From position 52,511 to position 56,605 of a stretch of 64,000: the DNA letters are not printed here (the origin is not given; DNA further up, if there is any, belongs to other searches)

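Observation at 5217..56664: Pervasive intergenic word-repeat hairpins: same architecture, different words at different loci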

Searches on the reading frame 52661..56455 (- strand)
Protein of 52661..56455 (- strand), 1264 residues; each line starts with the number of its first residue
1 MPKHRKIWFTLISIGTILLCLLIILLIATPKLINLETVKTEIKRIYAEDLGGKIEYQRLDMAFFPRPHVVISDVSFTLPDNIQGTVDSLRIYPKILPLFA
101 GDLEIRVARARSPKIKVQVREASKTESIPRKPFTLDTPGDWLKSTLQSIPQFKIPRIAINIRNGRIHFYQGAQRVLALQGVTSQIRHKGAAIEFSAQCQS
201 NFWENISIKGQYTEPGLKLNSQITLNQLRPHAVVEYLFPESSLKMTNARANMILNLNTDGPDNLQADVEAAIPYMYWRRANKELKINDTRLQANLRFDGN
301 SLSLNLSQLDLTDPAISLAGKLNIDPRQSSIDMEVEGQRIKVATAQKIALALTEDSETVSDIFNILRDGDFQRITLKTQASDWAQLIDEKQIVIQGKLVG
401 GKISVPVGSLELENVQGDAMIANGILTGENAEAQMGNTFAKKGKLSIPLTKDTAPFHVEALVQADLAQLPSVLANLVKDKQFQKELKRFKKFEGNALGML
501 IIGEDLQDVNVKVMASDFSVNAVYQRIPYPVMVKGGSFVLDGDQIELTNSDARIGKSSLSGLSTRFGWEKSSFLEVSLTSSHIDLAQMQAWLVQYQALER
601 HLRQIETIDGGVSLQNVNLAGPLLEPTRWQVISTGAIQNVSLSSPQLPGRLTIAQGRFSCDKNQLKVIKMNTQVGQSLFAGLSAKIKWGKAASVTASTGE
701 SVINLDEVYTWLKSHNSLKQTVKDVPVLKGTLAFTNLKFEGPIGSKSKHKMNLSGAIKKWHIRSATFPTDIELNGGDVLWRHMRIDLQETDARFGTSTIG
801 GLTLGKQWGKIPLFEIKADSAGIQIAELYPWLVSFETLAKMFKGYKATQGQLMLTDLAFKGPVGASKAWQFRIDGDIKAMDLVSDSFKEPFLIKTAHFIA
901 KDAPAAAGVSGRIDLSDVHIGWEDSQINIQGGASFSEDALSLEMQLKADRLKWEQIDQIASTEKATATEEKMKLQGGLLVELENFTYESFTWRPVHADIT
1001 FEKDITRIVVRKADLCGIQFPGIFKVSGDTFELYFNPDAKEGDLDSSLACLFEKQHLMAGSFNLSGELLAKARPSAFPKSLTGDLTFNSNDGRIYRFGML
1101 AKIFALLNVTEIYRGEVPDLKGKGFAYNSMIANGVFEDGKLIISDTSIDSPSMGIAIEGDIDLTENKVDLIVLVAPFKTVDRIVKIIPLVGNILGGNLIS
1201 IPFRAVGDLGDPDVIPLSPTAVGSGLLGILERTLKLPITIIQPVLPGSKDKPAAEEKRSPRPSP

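Call 47: search_protein_families(library=pfam, proteins=[window:52661-56455:-])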
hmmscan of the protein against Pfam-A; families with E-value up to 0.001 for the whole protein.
window:52661-56455:- (1264 aa): 2 families
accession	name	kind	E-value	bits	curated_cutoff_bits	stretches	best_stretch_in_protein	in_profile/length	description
PF13116.12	YhdP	-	1e-20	73.8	46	2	283-1194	424-1194/1224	YhdP protein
PF05359.17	DUF748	-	1.2e-05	24.1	50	1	3-507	13-373/1037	Domain of Unknown Function (DUF748)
